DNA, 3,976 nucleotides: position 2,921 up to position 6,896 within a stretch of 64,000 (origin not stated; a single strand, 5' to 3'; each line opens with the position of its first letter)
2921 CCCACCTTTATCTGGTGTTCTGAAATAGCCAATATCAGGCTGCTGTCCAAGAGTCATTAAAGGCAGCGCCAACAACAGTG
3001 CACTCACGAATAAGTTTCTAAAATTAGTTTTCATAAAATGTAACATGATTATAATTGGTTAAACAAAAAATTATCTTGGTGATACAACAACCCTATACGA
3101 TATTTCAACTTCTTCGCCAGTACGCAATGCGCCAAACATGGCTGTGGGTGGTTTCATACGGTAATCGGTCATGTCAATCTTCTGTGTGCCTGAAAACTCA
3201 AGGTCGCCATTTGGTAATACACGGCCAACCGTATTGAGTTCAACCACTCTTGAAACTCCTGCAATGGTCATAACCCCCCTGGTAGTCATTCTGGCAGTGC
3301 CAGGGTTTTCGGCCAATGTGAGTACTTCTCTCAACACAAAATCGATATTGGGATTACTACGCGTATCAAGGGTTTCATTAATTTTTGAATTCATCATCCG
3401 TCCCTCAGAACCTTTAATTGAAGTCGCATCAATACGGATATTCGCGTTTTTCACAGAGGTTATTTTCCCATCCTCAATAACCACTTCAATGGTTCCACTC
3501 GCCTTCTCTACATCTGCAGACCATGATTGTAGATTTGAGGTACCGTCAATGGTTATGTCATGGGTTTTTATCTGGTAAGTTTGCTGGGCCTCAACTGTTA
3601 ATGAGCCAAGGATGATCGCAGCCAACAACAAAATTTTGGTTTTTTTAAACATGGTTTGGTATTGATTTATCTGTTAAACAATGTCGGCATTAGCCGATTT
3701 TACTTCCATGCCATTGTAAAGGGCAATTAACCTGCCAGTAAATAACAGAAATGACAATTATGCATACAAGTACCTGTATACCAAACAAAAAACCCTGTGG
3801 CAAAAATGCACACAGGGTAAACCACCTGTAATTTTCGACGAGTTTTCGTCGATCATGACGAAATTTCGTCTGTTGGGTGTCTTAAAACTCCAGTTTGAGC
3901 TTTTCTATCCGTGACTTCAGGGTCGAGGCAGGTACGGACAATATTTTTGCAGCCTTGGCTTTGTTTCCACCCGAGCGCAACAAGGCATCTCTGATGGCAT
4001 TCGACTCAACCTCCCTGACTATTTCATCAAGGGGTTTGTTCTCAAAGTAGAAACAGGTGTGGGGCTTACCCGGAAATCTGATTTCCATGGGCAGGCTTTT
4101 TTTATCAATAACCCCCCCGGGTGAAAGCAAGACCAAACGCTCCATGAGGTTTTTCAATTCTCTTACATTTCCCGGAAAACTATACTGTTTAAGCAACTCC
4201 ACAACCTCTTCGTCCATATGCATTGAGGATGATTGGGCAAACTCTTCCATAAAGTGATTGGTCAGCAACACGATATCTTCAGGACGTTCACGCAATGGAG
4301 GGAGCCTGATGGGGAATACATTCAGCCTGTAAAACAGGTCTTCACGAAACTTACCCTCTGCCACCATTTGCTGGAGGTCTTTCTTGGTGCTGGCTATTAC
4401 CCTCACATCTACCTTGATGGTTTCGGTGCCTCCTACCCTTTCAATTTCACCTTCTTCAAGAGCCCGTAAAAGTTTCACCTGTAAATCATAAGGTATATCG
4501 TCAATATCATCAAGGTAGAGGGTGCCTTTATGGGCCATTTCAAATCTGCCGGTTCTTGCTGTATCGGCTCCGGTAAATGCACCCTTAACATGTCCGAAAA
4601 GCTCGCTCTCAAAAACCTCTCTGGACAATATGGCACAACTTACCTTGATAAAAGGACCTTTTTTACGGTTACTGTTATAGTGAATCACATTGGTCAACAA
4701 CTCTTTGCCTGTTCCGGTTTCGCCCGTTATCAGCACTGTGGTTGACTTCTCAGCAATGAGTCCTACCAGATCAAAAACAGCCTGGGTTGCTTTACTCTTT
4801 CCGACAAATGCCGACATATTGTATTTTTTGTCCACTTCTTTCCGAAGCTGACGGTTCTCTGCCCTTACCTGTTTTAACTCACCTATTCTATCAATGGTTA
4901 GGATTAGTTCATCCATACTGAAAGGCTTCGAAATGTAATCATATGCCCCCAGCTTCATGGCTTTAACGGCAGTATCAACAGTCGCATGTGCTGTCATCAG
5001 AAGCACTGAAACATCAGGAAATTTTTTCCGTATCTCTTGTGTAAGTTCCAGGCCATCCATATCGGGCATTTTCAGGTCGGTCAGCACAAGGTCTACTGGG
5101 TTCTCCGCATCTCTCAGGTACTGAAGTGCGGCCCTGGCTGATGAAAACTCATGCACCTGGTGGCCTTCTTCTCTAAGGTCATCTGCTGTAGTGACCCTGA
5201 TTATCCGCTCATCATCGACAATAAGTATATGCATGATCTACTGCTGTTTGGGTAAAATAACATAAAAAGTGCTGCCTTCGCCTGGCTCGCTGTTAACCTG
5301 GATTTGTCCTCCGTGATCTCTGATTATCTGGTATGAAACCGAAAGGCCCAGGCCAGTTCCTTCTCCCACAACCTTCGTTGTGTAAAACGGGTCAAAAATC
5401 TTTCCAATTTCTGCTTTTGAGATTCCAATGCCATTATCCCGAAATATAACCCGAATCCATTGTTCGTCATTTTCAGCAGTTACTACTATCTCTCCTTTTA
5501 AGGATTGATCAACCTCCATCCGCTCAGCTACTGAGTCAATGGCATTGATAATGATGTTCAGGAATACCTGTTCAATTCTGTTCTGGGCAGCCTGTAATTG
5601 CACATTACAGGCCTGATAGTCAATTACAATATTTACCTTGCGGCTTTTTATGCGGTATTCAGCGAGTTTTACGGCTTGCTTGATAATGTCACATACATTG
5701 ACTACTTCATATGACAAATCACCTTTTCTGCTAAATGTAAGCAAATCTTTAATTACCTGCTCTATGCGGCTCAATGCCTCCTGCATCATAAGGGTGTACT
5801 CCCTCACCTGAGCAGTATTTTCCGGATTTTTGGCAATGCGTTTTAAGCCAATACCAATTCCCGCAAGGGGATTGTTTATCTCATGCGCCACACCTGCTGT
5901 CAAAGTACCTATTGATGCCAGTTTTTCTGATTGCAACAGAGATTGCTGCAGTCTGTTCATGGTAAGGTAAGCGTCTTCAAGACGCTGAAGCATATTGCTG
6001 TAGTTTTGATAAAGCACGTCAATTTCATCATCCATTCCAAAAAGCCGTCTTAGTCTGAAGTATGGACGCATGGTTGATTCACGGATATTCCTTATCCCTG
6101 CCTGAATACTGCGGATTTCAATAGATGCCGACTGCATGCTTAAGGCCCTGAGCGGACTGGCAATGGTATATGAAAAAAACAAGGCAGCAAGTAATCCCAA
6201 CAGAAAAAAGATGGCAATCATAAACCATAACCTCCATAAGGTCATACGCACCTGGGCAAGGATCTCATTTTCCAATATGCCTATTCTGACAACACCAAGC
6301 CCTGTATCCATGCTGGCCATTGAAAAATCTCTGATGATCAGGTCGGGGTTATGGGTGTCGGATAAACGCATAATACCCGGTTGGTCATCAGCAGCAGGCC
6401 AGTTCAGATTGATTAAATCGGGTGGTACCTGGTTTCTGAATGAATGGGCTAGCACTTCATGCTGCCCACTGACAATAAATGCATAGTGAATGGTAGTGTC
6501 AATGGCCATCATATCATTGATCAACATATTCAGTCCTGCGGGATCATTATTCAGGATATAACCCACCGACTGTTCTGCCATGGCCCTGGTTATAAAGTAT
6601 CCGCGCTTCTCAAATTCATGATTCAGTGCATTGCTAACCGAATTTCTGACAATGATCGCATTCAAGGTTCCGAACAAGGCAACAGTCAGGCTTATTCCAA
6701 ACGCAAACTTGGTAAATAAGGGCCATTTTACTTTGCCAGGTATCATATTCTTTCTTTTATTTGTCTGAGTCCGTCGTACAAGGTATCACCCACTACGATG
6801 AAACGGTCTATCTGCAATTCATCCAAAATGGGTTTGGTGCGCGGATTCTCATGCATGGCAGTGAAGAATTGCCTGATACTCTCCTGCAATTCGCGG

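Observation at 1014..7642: Self-contained sigma-54 circuit: PhnD-like lipoprotein, kinase and NtrC-type activator aimed at a YceI-porin-YceI operon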

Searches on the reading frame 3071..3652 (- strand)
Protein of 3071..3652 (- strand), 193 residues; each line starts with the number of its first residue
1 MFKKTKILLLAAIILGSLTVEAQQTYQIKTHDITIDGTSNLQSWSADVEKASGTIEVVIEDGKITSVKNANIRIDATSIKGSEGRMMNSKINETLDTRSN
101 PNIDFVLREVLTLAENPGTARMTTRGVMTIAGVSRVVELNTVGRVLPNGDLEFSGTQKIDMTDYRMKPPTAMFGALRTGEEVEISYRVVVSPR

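Call 3: search_protein_families(library=pfam, proteins=[window:3071-3652:-], max_evalue=0.01)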
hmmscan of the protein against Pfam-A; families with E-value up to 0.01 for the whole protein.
window:3071-3652:- (193 aa): 1 family
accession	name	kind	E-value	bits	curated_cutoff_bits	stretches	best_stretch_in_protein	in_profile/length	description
PF04264.18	YceI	-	2.6e-12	47.8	23.7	1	42-189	20-149/150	YceI-like domain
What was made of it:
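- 3071..3652 (-): YceI_A: secreted (signal-peptidase-I type) YceI-family lipocalin-like protein. Invariant Gly37, Ser39 and Trp44 (Thr38 in 92%). Usually no Cys. Pfam YceI 47.8 bits (call 3).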

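Call 4: search_protein_families(library=ncbifam, proteins=[window:3071-3652:-], max_evalue=0.01)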
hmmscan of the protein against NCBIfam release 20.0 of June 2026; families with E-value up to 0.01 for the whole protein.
window:3071-3652:- (193 aa): 0 families

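Call 31: search_solved_structures(query=window:3071-3652:-, max_evalue=1)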
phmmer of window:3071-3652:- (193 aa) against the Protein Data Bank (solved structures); distinct sequences matched with E-value up to 1: 1.
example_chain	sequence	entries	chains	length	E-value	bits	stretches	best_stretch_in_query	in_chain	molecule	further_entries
1ebd_A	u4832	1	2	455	0.12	15.4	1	25-85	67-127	DIHYDROLIPOAMIDE DEHYDROGENASE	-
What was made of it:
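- On YceI family (PF04264): No solved relative was found by sequence (call 31).
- Closest known: YceI-family bacterial lipocalins. Different: No solved relative is detectable by sequence (call 31).
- Tried and rejected: A sequence search found nothing (call 31).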

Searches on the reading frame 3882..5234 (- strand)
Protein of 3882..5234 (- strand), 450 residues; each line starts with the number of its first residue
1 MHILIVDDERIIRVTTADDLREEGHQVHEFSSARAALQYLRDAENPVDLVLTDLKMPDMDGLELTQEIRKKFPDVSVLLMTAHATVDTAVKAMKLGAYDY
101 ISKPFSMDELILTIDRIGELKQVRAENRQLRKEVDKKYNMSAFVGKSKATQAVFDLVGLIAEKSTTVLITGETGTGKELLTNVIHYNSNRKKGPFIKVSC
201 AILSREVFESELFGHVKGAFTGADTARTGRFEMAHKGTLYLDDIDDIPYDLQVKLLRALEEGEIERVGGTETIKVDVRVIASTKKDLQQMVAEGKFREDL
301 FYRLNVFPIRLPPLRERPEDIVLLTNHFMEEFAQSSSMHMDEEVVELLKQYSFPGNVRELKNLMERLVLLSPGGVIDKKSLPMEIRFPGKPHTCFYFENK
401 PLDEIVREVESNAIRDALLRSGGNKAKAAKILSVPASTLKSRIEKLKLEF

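Call 3: search_protein_families(library=pfam, proteins=[window:3882-5234:-], max_evalue=0.01)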
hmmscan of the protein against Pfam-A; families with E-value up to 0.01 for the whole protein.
window:3882-5234:- (450 aa): 11 families
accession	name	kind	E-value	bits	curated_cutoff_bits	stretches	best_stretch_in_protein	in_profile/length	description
PF00158.32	Sigma54_activat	-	5.1e-68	228.4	20.2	1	144-309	2-167/168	Sigma-54 interaction domain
PF00072.30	Response_reg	-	9.2e-32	109.9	30.2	1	3-114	1-110/111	Response regulator receiver domain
PF25601.1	AAA_lid_14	-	2.3e-23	82.3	27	1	315-387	1-76/87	AAA+ ATPase lid domain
PF14532.12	Sigma54_activ_2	-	1.1e-21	78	25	1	144-314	1-138/138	Sigma-54 interaction domain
PF02954.25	HTH_8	-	1.9e-09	37.5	22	1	406-445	2-41/42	Bacterial regulatory protein, Fis family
PF07728.20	AAA_5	-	1.3e-06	28.9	22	1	167-284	2-122/139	AAA domain (dynein-related subfamily)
PF07724.20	AAA_2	-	8.5e-05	23.1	27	1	164-282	3-122/166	AAA domain (Cdc48 subfamily)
PF01078.27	Mg_chelatase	-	0.0011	18.8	20.3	0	222-267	93-140/207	Magnesium chelatase, subunit ChlI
PF13556.12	HTH_30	-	0.0049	17.1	27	0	417-446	7-36/59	PucR C-terminal helix-turn-helix domain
PF00493.29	MCM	-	0.006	16.2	23.3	0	163-282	56-170/224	MCM P-loop domain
PF13191.12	AAA_16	-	0.0061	17.5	32.6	0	143-219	2-85/167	AAA ATPase domain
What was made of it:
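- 3882..5234 (-): R: sigma-54-dependent response regulator (REC, AAA+ with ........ and GAFTGA, AAA lid, Fis-type HTH). Pfam (call 3).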

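Call 4: search_protein_families(library=ncbifam, proteins=[window:3882-5234:-], max_evalue=0.01)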
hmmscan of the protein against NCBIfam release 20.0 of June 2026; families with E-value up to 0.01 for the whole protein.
window:3882-5234:- (450 aa): 122 families (the best 25 are shown)
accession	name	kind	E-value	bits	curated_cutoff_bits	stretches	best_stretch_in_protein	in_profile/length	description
NF008469.0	PRK11361.1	equivalog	1.3e-140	469.2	714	1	2-439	6-447/461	acetoacetate metabolism transcriptional regulator AtoC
TIGR01818.1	ntrC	equivalog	1.8e-131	439.1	558.6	1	3-386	1-382/463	nitrogen regulation protein NR(I)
TIGR02915.1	PEP_resp_reg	equivalog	7.5e-111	371.1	502.6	1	3-448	1-444/445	PEP-CTERM-box response regulator transcription factor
NF051870.1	NAssimRespRegNtrX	equivalog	6.5e-110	368.1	600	1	2-446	3-450/452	nitrogen assimilation response regulator NtrX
NF041946.1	LuxO_transreg_Vib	equivalog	9.6e-108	360.9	800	1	26-445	22-459/463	quorum-sensing sigma-54 dependent transcriptional regulator LuxO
NF041552.1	TF_PrdR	equivalog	1.8e-107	360.1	795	1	119-445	243-575/577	sigma-54 dependent transcriptional regulator PrdR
NF007689.0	PRK10365.1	equivalog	1.8e-107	359.8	760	1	2-443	7-439/441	sigma-54-dependent response regulator transcription factor ZraR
NF008176.1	PRK10923.1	equivalog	1.5e-106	356.8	620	1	3-386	6-386/469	nitrogen regulation protein NR(I)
TIGR01817.1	nifA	equivalog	7.2e-106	355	528.85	1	124-381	179-438/534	nif-specific transcriptional activator NifA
NF038308.1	RNA_repair_RtcR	equivalog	3.2e-98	329.9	650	1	66-440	103-505/530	RNA repair transcriptional activator RtcR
NF049963.1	RespRegFlgRCampy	domain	6.9e-98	328.3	750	1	1-447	1-428/429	fla regulon two-component system response regulator FlgR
NF003451.0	PRK05022.1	equivalog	4.2e-96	322.7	476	1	113-448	161-510/512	nitric oxide reductase transcriptional regulator NorR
NF050807.1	TransRegFlbDCaul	equivalog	2.4e-92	310.2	750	1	22-445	22-437/454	sigma-54-dependent transcriptional regulator FlbD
NF011695.0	PRK15115.1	equivalog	3.3e-90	303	763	1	2-379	8-376/445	two-component system response regulator GlrR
TIGR02329.1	propionate_PrpR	equivalog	9.4e-84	281.9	499.2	1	112-444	183-525/526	propionate catabolism operon regulatory protein PrpR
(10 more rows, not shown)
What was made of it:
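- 3882..5234 (-): Best NCBIfam hits AtoC and NtrC, below equivalog cut-offs (call 4).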

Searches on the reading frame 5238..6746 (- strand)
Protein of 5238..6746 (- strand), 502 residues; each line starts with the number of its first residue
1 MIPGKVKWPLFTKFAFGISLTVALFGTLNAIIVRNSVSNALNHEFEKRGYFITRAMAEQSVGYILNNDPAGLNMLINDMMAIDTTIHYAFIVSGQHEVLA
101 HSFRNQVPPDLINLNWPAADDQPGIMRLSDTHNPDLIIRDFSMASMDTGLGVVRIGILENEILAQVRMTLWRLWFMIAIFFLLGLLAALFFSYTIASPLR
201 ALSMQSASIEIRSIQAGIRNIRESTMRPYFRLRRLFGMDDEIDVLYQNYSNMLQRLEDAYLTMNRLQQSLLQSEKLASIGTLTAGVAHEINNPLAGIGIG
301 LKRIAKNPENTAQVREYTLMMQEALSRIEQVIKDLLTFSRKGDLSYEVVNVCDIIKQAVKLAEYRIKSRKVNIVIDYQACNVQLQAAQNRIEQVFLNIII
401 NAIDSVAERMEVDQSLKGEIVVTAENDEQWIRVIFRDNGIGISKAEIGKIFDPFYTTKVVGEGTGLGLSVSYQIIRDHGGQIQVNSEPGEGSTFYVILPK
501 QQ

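Call 3: search_protein_families(library=pfam, proteins=[window:5238-6746:-], max_evalue=0.01)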
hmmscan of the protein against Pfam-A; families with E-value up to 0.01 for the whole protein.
window:5238-6746:- (502 aa): 4 families
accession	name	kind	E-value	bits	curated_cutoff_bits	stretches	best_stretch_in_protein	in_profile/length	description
PF02518.31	HATPase_c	-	5.5e-27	94.9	26.4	1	388-501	3-110/111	Histidine kinase-, DNA gyrase B-, and HSP90-like ATPase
PF00512.31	HisKA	-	5.3e-12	46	26.9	1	280-342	3-64/66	His Kinase A (phospho-acceptor) domain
PF17203.10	sCache_3_2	-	3.4e-05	24.4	28.4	1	41-167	6-136/140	Single cache domain 3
PF14501.12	HATPase_c_5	-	0.0011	19.3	22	1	391-487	6-91/102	GHKL domain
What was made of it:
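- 5238..6746 (-): S: sensor histidine kinase with two TM helices (about 10-28 and 166-184) flanking a Cache-like periplasmic domain of about 140 aa, then DHp and catalytic domains. Its start overlaps the stop of X by 4 nt. HisKA 46 bits, HATPase_c 95 bits, sCache_3_2 24.4 bits (below the 28.4 cut-off) (call 3).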

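Call 4: search_protein_families(library=ncbifam, proteins=[window:5238-6746:-], max_evalue=0.01)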
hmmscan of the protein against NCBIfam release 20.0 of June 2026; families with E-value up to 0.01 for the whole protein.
window:5238-6746:- (502 aa): 81 families (the best 25 are shown)
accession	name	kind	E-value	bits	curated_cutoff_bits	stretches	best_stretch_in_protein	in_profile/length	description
NF008468.0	PRK11360.1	equivalog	7.2e-57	193.1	646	1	264-501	381-609/616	two-component system sensor histidine kinase AtoS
NF052574.1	HisKinEspCMyxo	equivalog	3.9e-56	190.7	1200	1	264-500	402-637/785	serine histidine kinase EspC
NF007688.0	PRK10364.1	equivalog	1.2e-52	179.2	479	1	264-501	225-452/460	two-component system sensor histidine kinase ZraS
NF052573.1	HisKinEspAMyxo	equivalog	1.3e-47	162.3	1400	1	264-498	369-609/755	serine histidine kinase EspA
NF010411.0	PRK13837.1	equivalog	5.5e-46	157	647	1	263-501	434-676/828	two-component system VirA-like sensor kinase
NF047466.1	hybrid_RR_LvrB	exception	3.6e-44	151.5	500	1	266-500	139-376/377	hybrid histidine kinase/response regulator LvrB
NF038348.1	T2SS_HK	subfamily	2.8e-41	141.6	450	2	326-499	409-572/574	histidine kinase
NF047497.1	HK_LIC_12097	equivalog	5e-41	140.6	500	1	267-499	138-365/367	LIC_12097 family sensor histidine kinase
NF046020.1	HisKinCckABruc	equivalog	5.4e-39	133.7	1000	1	265-501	466-708/868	cell cycle histidine kinase CckA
NF046026.1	HisKinCckACaul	equivalog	6.9e-37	126.9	1000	1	265-501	288-533/678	cell cycle histidine kinase CckA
NF010076.0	PRK13557.1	subfamily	1.9e-35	122.3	631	1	267-501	151-395/540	histidine kinase famiy protein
NF046044.1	PnpS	equivalog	9.2e-34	117.1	400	1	284-499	175-390/390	two-component system histidine kinase PnpS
NF040691.1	MtrAB_MtrB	equivalog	1.8e-31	109.7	450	1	254-501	244-493/507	MtrAB system histidine kinase MtrB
NF053867.1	SprKinKinDBac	equivalog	2.7e-31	108.6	775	1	272-501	277-498/500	sporulation kinase KinD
TIGR02966.1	phoR_proteo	equivalog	1.6e-30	106.3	334.2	1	283-497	118-332/333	phosphate regulon sensor histidine kinase PhoR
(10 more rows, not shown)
